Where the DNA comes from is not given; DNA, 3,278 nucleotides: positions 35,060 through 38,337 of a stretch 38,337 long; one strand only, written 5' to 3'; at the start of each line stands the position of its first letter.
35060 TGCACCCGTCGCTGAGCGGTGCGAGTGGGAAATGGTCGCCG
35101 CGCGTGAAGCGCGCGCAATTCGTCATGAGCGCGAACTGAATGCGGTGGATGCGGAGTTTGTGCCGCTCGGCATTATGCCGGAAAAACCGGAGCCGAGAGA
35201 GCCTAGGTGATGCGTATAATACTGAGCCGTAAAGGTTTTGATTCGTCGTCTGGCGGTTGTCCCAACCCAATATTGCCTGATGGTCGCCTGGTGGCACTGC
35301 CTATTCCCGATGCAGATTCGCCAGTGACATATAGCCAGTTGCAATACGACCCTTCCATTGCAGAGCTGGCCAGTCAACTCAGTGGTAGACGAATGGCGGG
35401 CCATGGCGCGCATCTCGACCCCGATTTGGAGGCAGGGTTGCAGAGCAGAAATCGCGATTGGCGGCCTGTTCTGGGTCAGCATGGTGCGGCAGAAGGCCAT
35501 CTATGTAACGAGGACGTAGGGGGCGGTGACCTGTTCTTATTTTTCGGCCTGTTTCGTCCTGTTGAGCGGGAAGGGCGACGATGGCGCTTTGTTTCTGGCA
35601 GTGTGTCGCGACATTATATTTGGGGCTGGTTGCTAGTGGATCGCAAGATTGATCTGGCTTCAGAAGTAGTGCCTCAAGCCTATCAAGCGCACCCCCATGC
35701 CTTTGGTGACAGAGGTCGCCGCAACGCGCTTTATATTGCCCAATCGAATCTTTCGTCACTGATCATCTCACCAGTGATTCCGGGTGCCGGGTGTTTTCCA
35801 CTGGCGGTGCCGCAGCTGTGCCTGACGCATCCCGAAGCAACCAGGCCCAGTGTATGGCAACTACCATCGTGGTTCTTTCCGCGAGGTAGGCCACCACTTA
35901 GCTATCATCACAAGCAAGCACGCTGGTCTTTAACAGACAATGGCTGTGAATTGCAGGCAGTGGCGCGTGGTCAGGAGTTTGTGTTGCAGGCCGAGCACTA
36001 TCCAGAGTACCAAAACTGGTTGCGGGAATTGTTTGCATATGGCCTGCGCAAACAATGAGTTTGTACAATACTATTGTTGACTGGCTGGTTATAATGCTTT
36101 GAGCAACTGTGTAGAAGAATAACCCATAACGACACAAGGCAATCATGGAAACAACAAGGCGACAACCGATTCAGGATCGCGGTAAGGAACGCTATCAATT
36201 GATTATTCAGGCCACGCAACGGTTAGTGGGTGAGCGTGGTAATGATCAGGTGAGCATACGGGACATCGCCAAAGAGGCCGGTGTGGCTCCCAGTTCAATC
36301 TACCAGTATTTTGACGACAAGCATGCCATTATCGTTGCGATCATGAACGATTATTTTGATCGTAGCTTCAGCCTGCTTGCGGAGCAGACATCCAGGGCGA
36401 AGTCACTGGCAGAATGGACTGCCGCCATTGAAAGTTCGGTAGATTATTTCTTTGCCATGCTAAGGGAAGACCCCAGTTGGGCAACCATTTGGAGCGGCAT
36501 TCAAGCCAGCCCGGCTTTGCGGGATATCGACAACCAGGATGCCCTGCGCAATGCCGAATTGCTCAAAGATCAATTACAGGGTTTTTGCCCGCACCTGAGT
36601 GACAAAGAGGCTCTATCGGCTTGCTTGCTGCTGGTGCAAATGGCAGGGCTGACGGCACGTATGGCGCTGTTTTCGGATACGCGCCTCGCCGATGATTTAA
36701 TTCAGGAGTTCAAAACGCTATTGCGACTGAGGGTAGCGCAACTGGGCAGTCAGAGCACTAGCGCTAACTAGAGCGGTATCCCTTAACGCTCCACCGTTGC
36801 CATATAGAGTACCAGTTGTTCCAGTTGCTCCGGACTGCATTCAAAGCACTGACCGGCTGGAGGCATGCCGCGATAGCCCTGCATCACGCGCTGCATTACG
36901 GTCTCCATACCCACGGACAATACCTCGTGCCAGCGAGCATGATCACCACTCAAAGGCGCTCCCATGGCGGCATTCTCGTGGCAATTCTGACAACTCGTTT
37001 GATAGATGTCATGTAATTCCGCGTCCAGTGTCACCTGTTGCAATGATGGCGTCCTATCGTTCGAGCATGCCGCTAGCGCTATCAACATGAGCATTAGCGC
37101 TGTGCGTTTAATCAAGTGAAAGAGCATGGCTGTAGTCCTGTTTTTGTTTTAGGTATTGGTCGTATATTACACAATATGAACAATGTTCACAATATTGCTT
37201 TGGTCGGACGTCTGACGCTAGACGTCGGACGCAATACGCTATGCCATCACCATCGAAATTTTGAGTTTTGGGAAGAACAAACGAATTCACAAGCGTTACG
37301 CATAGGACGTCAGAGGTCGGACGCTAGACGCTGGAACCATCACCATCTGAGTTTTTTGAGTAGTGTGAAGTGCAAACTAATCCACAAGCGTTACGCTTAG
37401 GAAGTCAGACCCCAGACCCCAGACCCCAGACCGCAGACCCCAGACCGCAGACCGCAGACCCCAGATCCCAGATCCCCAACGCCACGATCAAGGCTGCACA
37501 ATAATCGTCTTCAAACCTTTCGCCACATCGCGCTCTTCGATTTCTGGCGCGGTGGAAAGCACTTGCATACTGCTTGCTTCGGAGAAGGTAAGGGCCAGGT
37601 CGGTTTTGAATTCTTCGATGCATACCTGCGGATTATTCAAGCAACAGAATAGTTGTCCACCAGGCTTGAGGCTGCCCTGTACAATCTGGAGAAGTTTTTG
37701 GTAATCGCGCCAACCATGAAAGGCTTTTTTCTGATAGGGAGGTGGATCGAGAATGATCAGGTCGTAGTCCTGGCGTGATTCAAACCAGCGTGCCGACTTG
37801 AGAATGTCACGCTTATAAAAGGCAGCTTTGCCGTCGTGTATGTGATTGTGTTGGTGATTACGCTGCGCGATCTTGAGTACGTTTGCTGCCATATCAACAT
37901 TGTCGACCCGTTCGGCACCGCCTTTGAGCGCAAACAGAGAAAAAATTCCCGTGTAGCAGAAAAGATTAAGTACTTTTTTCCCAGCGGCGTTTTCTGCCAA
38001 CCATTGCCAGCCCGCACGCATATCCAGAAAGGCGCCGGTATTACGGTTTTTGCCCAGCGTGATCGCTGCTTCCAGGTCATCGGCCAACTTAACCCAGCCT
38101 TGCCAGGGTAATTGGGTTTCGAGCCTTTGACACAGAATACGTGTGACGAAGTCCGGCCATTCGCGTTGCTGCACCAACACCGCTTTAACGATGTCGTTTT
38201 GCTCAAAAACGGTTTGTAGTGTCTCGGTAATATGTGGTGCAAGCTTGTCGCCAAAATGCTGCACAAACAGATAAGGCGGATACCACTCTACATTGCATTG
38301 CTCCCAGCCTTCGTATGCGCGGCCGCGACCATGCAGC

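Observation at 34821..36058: Translationally coupled two-gene operon of unknown function (129 aa plus 283-aa Nmad3-like protein)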

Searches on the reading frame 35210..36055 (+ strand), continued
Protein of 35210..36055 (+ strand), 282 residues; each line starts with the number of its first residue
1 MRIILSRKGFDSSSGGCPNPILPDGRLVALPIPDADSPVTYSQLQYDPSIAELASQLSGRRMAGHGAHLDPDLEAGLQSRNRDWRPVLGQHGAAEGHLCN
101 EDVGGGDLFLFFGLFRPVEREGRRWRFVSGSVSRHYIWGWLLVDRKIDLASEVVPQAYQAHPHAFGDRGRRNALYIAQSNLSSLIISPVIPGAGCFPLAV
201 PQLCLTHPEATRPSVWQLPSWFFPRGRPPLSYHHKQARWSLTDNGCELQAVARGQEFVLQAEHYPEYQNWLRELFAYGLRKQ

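Call 47: fold_search(model_id=the predicted structure, library=pdb)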
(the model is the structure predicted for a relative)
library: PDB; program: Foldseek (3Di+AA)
matches with E <= 10: 47; with E <= 0.001: 0
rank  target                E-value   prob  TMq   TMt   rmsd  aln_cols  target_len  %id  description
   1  5m1j_A1               7.2e-01  0.04  0.12  0.10  13.9       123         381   14  Nonstop ribosomal complex bound with Dom34 and Hbs1 (released 2017-01-18)
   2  5y7d                  7.7e-01  0.08  0.17  0.27  12.1       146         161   10  Crystal structure of human Endothelial-overexpressed LPS associated factor 1 (released 2018-08-22)
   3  2hd9                  8.2e-01  0.15  0.17  0.29   7.0        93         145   16  Crystal structure of PH1033 from Pyrococcus horikoshii OT3 (released 2006-12-20)
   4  1fo6_A                9.2e-01  0.01  0.10  0.10  18.1       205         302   14  CRYSTAL STRUCTURE ANALYSIS OF N-CARBAMoYL-D-AMINO-ACID AMIDOHYDROLASE (released 2001-08-29)
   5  6suq                  1.1e+00  0.02  0.11  0.02  13.4       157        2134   12  Crystal Structure of TcdB2-TccC3-TEV (released 2019-12-04)
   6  6kir                  1.3e+00  0.05  0.16  0.26  10.7       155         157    6  High resolution structure of mouse CXorf40A (released 2020-07-22)
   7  3jct_v                1.5e+00  0.01  0.06  0.06  19.9       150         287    9  Cryo-em structure of eukaryotic pre-60S ribosomal subunits (released 2016-06-01)
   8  1wmm                  2.5e+00  0.09  0.17  0.30   7.4        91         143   15  Crystal structure of PH1033 from Pyrococcus horikoshii Ot3 (released 2005-08-23)
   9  1z85_A                2.8e+00  0.06  0.12  0.15   8.6       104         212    7  Crystal structure of a predicted rna methyltransferase (tm1380) from thermotoga maritima msb8 at 2.12 A resolution (released 2005-04-12)
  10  1ks9                  3.4e+00  0.02  0.07  0.07   9.8        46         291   13  Ketopantoate Reductase from Escherichia coli (released 2002-01-25)
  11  2ofp_A                3.8e+00  0.03  0.08  0.08   4.0        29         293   14  Crystal structure of Escherichia coli ketopantoate reductase in a ternary complex with NADP+ and pantoate (released 2007-01-16)
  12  2ofp_B                3.8e+00  0.02  0.08  0.08   9.5        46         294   13  Crystal structure of Escherichia coli ketopantoate reductase in a ternary complex with NADP+ and pantoate (released 2007-01-16)
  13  7ypk_B                4.0e+00  0.03  0.14  0.06   9.0        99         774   12  Close-ring hexamer of the substrate-bound Lon protease with an S678A mutation (released 2023-10-25)
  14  1yjq                  4.3e+00  0.02  0.08  0.08   9.4        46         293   13  Crystal structure of ketopantoate reductase in complex with NADP+ (released 2005-06-28)
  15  1z85_B                4.6e+00  0.06  0.11  0.14   7.2        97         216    7  Crystal structure of a predicted rna methyltransferase (tm1380) from thermotoga maritima msb8 at 2.12 A resolution (released 2005-04-12)
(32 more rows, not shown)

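Call 63: search_dna_similar(query=window:35210-36055:+, collection=phages, mode=protein, max_evalue=0.001)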
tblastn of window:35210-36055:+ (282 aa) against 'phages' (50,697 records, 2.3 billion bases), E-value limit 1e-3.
No match.
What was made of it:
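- On Defence island or mobile element: There is no phage hit (call 63).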

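Call 64: search_dna_similar(query=window:35210-36055:+, collection=plasmids, mode=protein, max_evalue=0.001)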
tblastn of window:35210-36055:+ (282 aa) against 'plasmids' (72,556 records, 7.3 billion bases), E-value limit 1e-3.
Records with a match: 6; places in all: 6; records where one place covers at least 80% of the query: 6.
Best place of each record, by identity: <60% 6.
By first word of the organism name: Burkholderia 2; Clostridium 2; Cupriavidus 1; Bacillus 1.
By predicted mobility (MOB-suite, as given by PLSDB): non-mobilizable 5; mobilizable 1.
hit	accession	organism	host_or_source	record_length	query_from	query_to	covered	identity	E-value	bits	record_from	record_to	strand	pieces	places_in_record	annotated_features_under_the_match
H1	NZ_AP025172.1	Cupriavidus sp. P-10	-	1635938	1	274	97%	42.0%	8e-49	180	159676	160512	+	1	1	none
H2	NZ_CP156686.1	Burkholderia stagnalis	Bacterial cells,soils collected in ...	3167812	1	275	98%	41.8%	9e-47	174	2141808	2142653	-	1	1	none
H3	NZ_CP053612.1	Burkholderia sp. MBR-1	-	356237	1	274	97%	38.7%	5e-37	146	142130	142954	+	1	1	hypothetical protein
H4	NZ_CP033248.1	Clostridium butyricum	environment swab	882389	1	276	98%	34.1%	4e-36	143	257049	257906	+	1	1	hypothetical protein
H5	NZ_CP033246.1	Clostridium butyricum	Homo sapiens,stool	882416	1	276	98%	34.1%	4e-36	143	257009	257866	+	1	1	hypothetical protein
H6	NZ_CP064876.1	Bacillus toyonensis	sediment,deep-sea sediment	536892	2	274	97%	34.4%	6e-27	117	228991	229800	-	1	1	hypothetical protein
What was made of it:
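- On Defence island or mobile element: The only plasmid hits are 6 records of 356 kb or larger, with distant homologues (call 64).
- No Nmad3 in 50,697 phage records (call 63), and only 6 plasmid records, all 356 kb or larger (call 64).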

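Call 65: get_annotated_region(hit=H4, flank=5000)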
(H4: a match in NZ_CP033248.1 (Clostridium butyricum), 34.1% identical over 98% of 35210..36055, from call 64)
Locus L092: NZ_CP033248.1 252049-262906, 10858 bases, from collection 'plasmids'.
description: Clostridium butyricum strain CFSA3989 plasmid pCFSA3989, complete sequence
organism: Clostridium butyricum (NCBI taxid 1492)
taxonomy: Bacteria; Bacillota; Clostridia; Eubacteriales; Clostridiaceae; Clostridium; Clostridium butyricum
host: -; source: environment swab; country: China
typing (MOB-suite, as given by PLSDB): non-mobilizable
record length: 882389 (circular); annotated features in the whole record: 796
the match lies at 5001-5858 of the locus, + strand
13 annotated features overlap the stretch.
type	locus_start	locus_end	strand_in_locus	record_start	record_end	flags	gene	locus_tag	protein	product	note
CDS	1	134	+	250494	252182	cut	-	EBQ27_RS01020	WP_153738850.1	hypothetical protein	-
CDS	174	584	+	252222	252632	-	-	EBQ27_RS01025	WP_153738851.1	phage holin family protein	-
CDS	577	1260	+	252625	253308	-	-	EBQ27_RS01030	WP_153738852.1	N-acetylmuramoyl-L-alanine amidase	GO:0009253 - peptidoglycan catabolic process [Evidence IEA]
CDS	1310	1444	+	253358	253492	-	-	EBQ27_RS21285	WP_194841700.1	SHOCT domain-containing protein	-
CDS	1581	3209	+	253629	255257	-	-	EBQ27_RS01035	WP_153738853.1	recombinase family protein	GO:0006310 - DNA recombination [Evidence IEA]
CDS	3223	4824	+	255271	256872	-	-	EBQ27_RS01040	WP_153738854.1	recombinase family protein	GO:0006310 - DNA recombination [Evidence IEA]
CDS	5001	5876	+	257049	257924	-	-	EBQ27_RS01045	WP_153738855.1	hypothetical protein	-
CDS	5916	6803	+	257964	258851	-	-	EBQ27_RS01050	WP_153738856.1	AbiJ-NTD4 domain-containing protein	-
CDS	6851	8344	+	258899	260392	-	-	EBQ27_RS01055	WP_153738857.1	hypothetical protein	-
CDS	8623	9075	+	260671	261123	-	-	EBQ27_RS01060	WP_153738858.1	hypothetical protein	-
CDS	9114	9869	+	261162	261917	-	-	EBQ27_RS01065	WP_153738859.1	hypothetical protein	-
CDS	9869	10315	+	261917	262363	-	-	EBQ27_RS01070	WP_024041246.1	three component ABC system middle component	-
CDS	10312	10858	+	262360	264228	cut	-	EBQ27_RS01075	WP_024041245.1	DUF3732 domain-containing protein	-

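Call 66: get_annotated_region(hit=H6, flank=5000)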
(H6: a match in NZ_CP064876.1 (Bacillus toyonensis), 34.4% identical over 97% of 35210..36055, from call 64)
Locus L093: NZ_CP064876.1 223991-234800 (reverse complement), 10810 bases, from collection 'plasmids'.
description: Bacillus toyonensis strain P18 plasmid pBtP18, complete sequence
organism: Bacillus toyonensis (NCBI taxid 155322)
taxonomy: Bacteria; Bacillota; Bacilli; Bacillales; Bacillaceae; Bacillus; Bacillus toyonensis
host: -; source: sediment,deep-sea sediment; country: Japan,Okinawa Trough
typing (MOB-suite, as given by PLSDB): non-mobilizable; replicon rep_cluster_164
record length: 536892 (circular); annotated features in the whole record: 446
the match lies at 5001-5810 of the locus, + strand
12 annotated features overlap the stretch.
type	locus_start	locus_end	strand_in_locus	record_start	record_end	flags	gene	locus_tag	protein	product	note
CDS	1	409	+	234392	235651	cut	-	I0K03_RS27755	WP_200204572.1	hypothetical protein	-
CDS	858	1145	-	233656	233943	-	-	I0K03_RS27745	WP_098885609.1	hypothetical protein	-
CDS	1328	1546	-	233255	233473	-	-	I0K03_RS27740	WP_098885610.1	helix-turn-helix transcriptional regulator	-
CDS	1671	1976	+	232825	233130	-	-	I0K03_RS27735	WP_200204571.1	hypothetical protein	-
CDS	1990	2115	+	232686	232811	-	-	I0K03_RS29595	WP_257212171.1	hypothetical protein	-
CDS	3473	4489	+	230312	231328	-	-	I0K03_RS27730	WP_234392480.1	HNH endonuclease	-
CDS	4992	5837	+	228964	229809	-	-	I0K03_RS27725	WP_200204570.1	hypothetical protein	-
CDS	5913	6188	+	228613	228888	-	-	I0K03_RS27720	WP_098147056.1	hypothetical protein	-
CDS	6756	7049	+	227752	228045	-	-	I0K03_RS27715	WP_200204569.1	hypothetical protein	-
CDS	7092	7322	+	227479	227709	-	-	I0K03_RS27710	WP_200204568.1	hypothetical protein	-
CDS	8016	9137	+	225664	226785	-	-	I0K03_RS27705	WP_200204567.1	hypothetical protein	-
CDS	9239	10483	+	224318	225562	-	dcm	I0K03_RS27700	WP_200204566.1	DNA (cytosine-5-)-methyltransferase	GO:0006304 - DNA modification [Evidence IEA]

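Call 67: get_annotated_region(hit=H3, flank=5000)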
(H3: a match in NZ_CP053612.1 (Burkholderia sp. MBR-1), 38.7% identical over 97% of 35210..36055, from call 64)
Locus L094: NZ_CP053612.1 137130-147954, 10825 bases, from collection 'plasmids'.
description: Burkholderia sp. MBR-1 plasmid pMBR01, complete sequence
organism: Burkholderia sp. MBR-1 (NCBI taxid 2732364)
taxonomy: Bacteria; Pseudomonadota; Betaproteobacteria; Burkholderiales; Burkholderiaceae; Burkholderia; Burkholderia sp. MBR-1
host: -; source: -; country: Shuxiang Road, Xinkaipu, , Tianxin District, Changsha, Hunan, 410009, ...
typing (MOB-suite, as given by PLSDB): mobilizable; relaxase MOBP
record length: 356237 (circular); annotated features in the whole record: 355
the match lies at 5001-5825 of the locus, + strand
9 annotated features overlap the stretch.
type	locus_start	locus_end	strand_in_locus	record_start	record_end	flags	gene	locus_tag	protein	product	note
CDS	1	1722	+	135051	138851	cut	-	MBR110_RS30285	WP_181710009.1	PKD domain-containing protein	-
CDS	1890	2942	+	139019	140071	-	-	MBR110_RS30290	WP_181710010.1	ArdC family protein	-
CDS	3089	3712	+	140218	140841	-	-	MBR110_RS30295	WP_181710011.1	hypothetical protein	-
CDS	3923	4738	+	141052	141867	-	-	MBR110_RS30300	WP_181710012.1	metallophosphoesterase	-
CDS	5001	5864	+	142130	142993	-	-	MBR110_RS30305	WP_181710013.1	hypothetical protein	-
CDS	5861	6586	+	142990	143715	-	-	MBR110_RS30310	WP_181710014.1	hypothetical protein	-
CDS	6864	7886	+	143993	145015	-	-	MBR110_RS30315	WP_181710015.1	hypothetical protein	-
CDS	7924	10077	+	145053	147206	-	-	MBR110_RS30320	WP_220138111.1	HD domain-containing protein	-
CDS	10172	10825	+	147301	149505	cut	-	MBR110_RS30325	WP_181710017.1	hypothetical protein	-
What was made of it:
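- More distant Nmad3 homologues on megaplasmids sit next to AbiJ-NTD4, HNH, dcm, metallophosphoesterase and HD genes (calls 65-67). Distant Nmad3 homologues lie next to AbiJ-NTD4, HNH, dcm and prophage ends on megaplasmids (calls 65-67).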

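Call 69: fold_search(model_id=the predicted structure, library=viral)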
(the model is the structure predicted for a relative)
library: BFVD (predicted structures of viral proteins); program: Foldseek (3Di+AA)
matches with E <= 10: 62; with E <= 0.001: 0
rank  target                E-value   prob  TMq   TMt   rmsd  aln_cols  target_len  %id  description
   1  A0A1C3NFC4            3.0e-01  0.13  0.16  0.10   9.8       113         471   10  (no name in the UniProt tables at hand)
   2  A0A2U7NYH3            5.6e-01  0.12  0.19  0.29   7.6       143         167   10  ASCH domain-containing protein [Hot spring virus BHS1]
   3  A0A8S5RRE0            7.6e-01  0.01  0.07  0.06  21.9       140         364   12  Uncharacterized protein [Siphoviridae sp. ctwNf2]
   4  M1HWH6                8.6e-01  0.11  0.15  0.27   9.0       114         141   12  (no name in the UniProt tables at hand)
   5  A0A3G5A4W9            1.1e+00  0.07  0.16  0.26   7.5       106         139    9  Uncharacterized protein [Harvfovirus sp.]
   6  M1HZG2                1.5e+00  0.06  0.16  0.28  10.1       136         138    8  (no name in the UniProt tables at hand)
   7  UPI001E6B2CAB         2.5e+00  0.01  0.11  0.15  15.9       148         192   12  (no name look-up for this kind of identifier)
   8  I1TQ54                2.5e+00  0.01  0.10  0.07  22.9       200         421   11  (no name in the UniProt tables at hand)
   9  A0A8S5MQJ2            2.5e+00  0.00  0.08  0.10  17.6       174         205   12  Uncharacterized protein [Podoviridae sp. ctUS21]
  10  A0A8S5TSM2            2.6e+00  0.06  0.23  0.21  11.4       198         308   10  (P)ppGpp synthetase, RelA/SpoT family [Podoviridae sp. ctARy1]
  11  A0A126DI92            2.9e+00  0.03  0.12  0.15   4.3        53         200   13  (no name in the UniProt tables at hand)
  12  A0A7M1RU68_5          2.9e+00  0.02  0.13  0.04  11.2       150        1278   13  NTF2 domain-containing protein [uncultured phage cr272_1]
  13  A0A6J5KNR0            3.1e+00  0.02  0.06  0.10  13.3        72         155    8  Uncharacterized protein [uncultured Caudovirales phage]
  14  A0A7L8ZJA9            3.5e+00  0.04  0.17  0.11  13.2       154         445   12  Putative tail sheath protein [Campylobacter phage F379]
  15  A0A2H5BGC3            3.8e+00  0.02  0.11  0.15  11.6        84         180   12  Head completion protein [Vibrio phage Ceto]
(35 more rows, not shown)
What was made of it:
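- On PUA-like (ASCH/EVE) fold: Recurrent but non-significant hits: 5y7d, 2hd9, 6kir, 1wmm and 1z85 at E 0.8-4.6, and a BFVD ASCH protein at E 0.56 (calls 47, 69).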

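Call 77: search_protein_families(library=pfam, alignment_id=A4, max_evalue=10)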
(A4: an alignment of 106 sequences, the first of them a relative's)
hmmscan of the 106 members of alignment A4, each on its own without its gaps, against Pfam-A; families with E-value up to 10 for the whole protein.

A. member 1, P0001 (282 aa): 1 family
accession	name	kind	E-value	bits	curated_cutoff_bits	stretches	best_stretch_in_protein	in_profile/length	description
PF18754.6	Nmad3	-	2.1e-77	260.6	27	1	2-260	1-247/247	Nucleotide modification associated domain 3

B. families by the number of members that match (of 106 scanned): 13 families
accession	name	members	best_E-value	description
PF18754.6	Nmad3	106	2.2e-89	Nucleotide modification associated domain 3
PF03364.25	Polyketide_cyc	2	0.19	Polyketide cyclase / dehydrase and lipid transport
PF19981.4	DUF6417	1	0.0053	Family of unknown function (DUF6417)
PF24158.1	DUF7409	1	0.022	Domain of unknown function (DUF7409)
PF22322.1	DUF6973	1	0.024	Domain of unknown function (DUF6973)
PF20616.4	Caps_syn_GfcC_N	1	0.11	Capsule biosynthesis GfcC, N-terminal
PF17337.7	Gal_GalNac_35kD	1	0.13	Galactose-inhibitable lectin 35 kDa subunit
PF09248.15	DUF1965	1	0.19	Domain of unknown function (DUF1965)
PF03377.19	TAL_effector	1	0.21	TAL effector repeat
PF24556.1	SH3_Myosin-XVIIIa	1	0.23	Unconventional myosin-XVIIIa SH3 domain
PF24678.1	DUF7658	1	0.24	Domain of unknown function (DUF7658)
PF04760.21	IF2_N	1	0.29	Translation initiation factor IF-2, N-terminal region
PF05678.19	VQ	1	0.58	VQ motif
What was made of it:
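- Closest known: ASCH/EVE. Different: No sequence-profile link was found (call 77).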

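Call 79: search_protein_families(library=phrogs, proteins=[window:35210-36055:+], max_evalue=0.1)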
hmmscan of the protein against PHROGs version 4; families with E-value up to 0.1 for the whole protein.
window:35210-36055:+ (282 aa): 0 families

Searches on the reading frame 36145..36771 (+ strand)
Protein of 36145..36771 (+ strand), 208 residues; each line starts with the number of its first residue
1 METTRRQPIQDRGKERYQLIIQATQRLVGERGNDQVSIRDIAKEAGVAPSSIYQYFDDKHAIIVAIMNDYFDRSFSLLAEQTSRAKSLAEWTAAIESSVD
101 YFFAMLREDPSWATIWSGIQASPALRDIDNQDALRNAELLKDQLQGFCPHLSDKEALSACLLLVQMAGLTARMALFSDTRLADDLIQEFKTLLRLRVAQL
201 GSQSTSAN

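Call 20: search_protein_families(library=pfam, proteins=[window:36145-36771:+], max_evalue=0.01)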
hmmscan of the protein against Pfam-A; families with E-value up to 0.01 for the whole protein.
window:36145-36771:+ (208 aa): 4 families
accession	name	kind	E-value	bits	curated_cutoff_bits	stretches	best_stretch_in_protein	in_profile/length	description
PF17928.6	TetR_C_22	-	2.9e-17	63.5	26.4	1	90-194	2-106/113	Tetracyclin repressor-like, C-terminal domain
PF00440.29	TetR_N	-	8e-14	51.6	24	1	20-66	1-47/47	Bacterial regulatory proteins, tetR family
PF17918.6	TetR_C_15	-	1.1e-09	39.3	26.8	1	91-193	2-104/108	Tetracyclin repressor-like, C-terminal domain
PF02796.21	HTH_7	-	0.00015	22.3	23.8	1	26-58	12-44/45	Helix-turn-helix domain of resolvase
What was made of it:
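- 36145..36771 (+): Context, not shown to belong: TetR-family regulator, a syntenic downstream neighbour. Pfam TetR_N plus TetR_C_22 (call 20).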

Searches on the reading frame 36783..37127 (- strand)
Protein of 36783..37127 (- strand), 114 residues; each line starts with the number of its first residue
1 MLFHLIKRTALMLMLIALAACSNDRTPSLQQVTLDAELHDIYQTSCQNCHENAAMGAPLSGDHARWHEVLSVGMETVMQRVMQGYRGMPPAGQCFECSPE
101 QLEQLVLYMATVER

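Call 20: search_protein_families(library=pfam, proteins=[window:36783-37127:-], max_evalue=0.01)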
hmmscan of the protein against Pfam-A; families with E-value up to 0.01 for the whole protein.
window:36783-37127:- (114 aa): 2 families
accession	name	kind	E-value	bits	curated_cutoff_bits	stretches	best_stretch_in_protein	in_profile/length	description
PF13442.11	Cytochrome_CBB3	-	2e-13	50.9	27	1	37-109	5-68/68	Cytochrome C oxidase, cbb3-type, subunit III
PF00034.26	Cytochrom_C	-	0.001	20.7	21.3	1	41-112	7-89/90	Cytochrome c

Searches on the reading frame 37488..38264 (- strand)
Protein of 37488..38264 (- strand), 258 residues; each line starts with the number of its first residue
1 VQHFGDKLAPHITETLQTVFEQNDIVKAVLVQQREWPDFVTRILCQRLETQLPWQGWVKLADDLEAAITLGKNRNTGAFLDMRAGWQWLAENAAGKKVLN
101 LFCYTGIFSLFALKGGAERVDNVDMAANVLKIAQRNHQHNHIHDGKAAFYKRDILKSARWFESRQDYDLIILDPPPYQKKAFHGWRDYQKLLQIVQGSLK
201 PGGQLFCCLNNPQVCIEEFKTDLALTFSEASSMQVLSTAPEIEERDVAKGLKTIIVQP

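Call 20: search_protein_families(library=pfam, proteins=[window:37488-38264:-], max_evalue=0.01)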
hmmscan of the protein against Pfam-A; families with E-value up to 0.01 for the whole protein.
window:37488-38264:- (258 aa): 9 families
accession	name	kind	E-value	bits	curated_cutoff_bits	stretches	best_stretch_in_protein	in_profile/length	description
PF10672.15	Methyltrans_SAM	-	1.5e-44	152.8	27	1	54-255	83-284/286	S-adenosylmethionine-dependent methyltransferase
PF03602.21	Cons_hypoth95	-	2.9e-10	40.6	24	1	86-211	33-154/182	Conserved hypothetical protein 95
PF05175.20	MTS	-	3.7e-09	36.9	23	1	91-215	29-146/170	Methyltransferase small domain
PF13847.12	Methyltransf_31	-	1.4e-08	34.9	27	1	94-211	3-113/145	Methyltransferase domain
PF06325.19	PrmA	-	1.7e-05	24.9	22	1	93-170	160-230/296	Ribosomal protein L11 methyltransferase (PrmA)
PF13649.12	Methyltransf_25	-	3.2e-05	25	27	1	98-203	1-97/97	Methyltransferase domain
PF01209.24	Ubie_methyltran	-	0.0012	18.7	20.1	0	92-221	45-164/233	ubiE/COQ5 methyltransferase family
PF08241.18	Methyltransf_11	-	0.0035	18.4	21.2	1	103-207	5-95/95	Methyltransferase domain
PF13489.12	Methyltransf_23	-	0.0044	17.2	27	0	90-209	18-118/164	Methyltransferase domain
